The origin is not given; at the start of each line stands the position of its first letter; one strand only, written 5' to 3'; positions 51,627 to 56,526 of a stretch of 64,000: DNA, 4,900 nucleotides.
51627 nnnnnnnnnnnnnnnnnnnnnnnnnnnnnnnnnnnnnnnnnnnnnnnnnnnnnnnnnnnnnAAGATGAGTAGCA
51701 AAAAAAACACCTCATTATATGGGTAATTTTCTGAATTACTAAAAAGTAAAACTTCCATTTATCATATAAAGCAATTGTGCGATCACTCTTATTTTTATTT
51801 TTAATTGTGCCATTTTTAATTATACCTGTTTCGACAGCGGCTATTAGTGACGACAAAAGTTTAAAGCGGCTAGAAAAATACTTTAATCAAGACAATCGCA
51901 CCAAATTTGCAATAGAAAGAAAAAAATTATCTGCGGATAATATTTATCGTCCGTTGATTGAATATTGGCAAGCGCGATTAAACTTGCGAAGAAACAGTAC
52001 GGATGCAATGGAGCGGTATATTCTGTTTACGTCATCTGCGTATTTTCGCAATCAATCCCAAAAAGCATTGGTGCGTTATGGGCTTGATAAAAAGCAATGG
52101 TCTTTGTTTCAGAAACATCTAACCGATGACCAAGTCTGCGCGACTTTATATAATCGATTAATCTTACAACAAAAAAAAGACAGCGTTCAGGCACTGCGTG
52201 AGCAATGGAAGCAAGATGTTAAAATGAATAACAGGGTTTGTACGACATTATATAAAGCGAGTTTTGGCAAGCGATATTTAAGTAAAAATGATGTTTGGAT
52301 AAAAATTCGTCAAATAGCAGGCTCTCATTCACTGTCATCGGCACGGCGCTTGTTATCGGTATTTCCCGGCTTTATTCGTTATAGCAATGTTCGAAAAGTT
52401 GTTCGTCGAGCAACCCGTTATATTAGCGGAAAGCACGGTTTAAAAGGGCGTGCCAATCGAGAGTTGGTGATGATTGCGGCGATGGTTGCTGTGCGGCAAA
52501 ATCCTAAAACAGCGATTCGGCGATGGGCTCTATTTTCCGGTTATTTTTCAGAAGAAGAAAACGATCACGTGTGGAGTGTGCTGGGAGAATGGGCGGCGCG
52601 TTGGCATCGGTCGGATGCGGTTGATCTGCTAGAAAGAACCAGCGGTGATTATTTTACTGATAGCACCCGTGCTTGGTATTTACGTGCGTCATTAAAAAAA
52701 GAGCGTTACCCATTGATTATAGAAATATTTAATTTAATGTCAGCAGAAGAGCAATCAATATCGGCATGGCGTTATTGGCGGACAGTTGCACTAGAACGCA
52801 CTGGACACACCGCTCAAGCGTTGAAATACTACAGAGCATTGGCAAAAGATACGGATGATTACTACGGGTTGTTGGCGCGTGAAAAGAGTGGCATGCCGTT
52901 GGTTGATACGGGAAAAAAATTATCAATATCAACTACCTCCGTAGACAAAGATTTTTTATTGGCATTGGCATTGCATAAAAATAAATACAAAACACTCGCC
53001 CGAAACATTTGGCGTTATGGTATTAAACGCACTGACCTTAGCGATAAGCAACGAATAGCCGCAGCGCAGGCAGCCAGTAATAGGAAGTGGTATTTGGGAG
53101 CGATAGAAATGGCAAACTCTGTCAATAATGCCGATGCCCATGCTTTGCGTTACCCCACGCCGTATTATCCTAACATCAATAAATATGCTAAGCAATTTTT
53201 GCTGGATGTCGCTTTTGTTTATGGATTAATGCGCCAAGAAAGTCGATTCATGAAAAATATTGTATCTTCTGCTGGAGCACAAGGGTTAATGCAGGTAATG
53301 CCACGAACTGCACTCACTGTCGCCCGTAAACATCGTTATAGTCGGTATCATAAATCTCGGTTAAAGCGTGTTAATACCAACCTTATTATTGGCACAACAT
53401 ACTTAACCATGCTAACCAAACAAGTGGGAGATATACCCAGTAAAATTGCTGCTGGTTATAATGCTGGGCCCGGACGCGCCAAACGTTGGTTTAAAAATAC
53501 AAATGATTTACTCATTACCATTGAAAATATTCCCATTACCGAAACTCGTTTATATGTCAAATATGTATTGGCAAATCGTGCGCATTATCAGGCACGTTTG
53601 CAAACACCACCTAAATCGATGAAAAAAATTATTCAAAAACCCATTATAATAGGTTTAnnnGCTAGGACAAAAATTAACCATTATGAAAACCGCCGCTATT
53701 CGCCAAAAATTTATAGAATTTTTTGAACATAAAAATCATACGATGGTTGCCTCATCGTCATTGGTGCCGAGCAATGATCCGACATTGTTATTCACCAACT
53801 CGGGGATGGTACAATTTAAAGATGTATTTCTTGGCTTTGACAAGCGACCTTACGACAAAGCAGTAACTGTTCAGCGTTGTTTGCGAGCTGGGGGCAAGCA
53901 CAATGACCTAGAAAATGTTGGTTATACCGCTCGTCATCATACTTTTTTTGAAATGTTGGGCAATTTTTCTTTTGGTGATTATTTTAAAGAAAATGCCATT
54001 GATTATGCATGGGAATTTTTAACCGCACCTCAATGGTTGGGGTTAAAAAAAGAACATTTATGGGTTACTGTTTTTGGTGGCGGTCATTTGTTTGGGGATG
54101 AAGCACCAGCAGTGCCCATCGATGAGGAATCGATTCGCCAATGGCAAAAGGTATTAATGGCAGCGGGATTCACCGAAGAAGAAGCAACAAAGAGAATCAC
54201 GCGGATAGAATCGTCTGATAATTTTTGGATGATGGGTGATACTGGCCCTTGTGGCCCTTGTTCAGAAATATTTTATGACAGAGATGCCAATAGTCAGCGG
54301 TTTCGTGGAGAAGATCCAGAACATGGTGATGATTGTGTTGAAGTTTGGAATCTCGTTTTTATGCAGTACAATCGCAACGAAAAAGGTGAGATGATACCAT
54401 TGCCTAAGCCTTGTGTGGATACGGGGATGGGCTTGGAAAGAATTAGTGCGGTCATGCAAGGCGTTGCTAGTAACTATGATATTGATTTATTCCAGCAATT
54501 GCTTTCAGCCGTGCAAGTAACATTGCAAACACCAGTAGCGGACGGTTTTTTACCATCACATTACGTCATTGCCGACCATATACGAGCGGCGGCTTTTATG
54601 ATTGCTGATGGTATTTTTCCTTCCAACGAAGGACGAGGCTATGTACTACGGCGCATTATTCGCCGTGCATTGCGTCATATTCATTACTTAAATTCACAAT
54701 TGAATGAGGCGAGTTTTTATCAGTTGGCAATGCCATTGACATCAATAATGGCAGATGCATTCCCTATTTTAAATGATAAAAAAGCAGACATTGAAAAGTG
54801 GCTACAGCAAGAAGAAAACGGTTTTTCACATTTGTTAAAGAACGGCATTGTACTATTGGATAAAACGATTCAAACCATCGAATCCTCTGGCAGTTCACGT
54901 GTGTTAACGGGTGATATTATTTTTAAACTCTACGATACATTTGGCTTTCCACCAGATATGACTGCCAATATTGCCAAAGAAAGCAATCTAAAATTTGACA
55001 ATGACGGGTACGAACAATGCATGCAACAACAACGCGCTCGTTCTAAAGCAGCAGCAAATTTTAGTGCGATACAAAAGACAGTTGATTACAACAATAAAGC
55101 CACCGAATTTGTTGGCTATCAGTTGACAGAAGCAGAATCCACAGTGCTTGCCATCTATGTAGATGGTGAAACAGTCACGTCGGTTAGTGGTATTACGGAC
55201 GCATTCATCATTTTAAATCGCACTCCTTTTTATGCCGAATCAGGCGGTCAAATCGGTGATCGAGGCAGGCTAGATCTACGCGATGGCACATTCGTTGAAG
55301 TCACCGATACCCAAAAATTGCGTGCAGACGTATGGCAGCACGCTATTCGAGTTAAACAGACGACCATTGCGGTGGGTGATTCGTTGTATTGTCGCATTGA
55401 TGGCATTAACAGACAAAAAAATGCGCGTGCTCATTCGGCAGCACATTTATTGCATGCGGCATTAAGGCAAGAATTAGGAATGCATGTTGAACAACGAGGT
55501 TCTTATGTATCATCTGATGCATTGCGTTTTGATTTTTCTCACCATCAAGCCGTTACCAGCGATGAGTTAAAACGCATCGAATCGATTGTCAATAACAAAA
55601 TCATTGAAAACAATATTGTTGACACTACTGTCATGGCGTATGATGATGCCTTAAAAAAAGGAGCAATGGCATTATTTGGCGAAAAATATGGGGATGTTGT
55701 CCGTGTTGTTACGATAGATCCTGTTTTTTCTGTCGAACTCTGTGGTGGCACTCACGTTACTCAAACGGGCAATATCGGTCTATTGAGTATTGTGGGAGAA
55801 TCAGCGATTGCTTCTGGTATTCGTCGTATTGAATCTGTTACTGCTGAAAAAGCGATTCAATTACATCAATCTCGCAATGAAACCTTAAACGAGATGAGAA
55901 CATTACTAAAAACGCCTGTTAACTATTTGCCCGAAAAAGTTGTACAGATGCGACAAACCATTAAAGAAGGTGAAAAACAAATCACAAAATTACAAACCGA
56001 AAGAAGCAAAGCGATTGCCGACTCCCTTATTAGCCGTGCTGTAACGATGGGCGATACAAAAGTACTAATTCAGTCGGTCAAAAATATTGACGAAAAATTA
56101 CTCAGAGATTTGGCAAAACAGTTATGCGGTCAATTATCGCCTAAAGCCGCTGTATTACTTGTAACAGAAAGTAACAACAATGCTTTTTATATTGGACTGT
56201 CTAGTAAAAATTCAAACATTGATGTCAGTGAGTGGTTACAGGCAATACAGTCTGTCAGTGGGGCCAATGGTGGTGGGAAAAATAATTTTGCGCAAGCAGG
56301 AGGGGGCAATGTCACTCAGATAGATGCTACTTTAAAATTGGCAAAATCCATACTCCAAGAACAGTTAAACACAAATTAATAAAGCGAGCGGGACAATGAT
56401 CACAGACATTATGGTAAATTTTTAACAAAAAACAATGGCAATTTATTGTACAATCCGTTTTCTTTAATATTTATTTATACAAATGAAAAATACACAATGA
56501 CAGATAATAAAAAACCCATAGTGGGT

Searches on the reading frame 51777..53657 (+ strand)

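Call 99: search_protein_families(library=pfam, proteins=[window:51777-53657:+], max_evalue=0.00001)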
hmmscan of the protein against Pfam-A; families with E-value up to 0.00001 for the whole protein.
window:51777-53657:+ (627 aa): 1 family
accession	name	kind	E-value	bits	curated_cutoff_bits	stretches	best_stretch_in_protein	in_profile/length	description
PF01464.25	SLT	-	5e-25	87.8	21.3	1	466-578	2-111/117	Transglycosylase SLT domain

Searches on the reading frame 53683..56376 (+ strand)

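Call 99: search_protein_families(library=pfam, proteins=[window:53683-56376:+], max_evalue=0.00001)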
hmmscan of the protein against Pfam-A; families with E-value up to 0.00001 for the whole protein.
window:53683-56376:+ (898 aa): 3 families
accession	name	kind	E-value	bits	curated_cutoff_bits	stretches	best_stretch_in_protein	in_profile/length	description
PF01411.24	tRNA-synt_2c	-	5.1e-195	649.6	30.3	1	6-573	2-549/552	tRNA synthetases class II (A)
PF07973.19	tRNA_SAD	-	3.2e-14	53.1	24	1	673-717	1-44/44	Threonyl and Alanyl tRNA synthetase second additional domain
PF02272.25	DHHA1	-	9.7e-14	52.1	25.9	1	791-893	1-102/102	DHHA1 domain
